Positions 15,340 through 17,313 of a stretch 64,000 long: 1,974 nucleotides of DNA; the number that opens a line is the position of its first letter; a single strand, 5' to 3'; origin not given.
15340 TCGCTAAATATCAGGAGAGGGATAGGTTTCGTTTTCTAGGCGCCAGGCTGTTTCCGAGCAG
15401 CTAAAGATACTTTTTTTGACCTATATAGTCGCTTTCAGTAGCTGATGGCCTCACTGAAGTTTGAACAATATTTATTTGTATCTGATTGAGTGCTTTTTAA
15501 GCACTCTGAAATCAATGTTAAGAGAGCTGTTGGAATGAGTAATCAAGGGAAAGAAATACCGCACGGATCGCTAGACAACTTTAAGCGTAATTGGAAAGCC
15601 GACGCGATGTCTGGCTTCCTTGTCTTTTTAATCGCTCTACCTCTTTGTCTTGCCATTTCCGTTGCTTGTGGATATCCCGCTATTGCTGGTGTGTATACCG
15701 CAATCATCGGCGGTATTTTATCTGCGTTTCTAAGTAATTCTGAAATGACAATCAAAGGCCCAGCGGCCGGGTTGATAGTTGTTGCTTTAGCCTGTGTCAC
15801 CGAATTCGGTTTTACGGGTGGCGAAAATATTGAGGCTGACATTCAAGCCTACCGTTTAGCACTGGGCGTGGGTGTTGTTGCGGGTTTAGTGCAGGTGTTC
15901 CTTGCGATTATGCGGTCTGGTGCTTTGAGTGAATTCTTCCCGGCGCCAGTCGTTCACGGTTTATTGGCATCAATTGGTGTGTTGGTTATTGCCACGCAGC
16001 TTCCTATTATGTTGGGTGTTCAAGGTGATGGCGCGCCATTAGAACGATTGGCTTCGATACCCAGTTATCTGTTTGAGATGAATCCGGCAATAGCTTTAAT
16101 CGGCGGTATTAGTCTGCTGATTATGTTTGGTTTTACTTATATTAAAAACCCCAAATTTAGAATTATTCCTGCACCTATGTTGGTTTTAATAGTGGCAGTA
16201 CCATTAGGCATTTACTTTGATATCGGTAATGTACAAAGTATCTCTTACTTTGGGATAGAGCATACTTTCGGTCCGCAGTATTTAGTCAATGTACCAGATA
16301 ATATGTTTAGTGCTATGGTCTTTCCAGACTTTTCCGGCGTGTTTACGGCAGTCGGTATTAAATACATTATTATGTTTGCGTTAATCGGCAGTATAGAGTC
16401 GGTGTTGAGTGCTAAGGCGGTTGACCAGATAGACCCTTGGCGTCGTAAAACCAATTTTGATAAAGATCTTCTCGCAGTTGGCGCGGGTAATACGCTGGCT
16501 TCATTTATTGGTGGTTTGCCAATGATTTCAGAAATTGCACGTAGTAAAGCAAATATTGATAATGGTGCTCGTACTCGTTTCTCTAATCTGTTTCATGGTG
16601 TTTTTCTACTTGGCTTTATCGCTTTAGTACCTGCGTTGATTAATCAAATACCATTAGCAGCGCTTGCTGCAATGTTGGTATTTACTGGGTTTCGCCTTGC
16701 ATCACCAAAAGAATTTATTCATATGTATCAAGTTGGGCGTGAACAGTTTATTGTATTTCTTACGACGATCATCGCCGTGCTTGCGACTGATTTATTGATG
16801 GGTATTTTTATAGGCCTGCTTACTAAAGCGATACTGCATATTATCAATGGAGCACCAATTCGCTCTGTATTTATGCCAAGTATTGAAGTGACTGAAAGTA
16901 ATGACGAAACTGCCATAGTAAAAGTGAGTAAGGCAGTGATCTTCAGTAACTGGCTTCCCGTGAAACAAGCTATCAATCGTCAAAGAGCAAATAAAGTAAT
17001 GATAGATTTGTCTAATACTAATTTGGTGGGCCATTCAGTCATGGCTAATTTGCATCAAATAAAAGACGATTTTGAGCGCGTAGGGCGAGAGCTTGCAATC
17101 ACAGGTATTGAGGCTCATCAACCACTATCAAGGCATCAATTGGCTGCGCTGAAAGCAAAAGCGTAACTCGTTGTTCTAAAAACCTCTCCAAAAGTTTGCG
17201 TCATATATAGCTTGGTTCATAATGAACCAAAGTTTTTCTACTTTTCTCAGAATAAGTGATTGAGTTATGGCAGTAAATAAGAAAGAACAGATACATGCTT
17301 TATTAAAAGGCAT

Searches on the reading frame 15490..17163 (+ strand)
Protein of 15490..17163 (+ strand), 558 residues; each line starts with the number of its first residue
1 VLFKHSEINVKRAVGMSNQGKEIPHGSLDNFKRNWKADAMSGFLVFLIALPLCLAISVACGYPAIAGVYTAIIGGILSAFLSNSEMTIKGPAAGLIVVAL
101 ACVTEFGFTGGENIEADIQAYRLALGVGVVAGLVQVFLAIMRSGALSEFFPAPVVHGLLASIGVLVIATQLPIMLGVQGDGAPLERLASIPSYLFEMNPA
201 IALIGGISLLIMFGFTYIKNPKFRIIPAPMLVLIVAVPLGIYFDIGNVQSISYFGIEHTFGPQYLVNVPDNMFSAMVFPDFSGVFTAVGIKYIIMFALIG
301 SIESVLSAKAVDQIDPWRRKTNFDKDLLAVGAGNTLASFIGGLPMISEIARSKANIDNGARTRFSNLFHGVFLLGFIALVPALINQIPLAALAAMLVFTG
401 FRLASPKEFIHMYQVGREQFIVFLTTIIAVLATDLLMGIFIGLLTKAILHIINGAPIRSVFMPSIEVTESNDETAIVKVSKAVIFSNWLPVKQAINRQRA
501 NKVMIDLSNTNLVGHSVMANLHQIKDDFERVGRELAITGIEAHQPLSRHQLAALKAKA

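Call 55: search_protein_families(library=pfam, proteins=[window:15490-17163:+], max_evalue=0.00001)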
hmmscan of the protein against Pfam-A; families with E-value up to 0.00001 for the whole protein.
window:15490-17163:+ (558 aa): 2 families
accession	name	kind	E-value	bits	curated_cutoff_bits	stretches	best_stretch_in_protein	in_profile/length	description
PF00916.26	Sulfate_transp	-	1.1e-56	192.7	23.2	1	36-426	2-380/380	Sulfate permease family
PF16983.11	MFS_MOT1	-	1.2e-06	29.2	30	1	320-403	26-111/111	Molybdate transporter of MFS superfamily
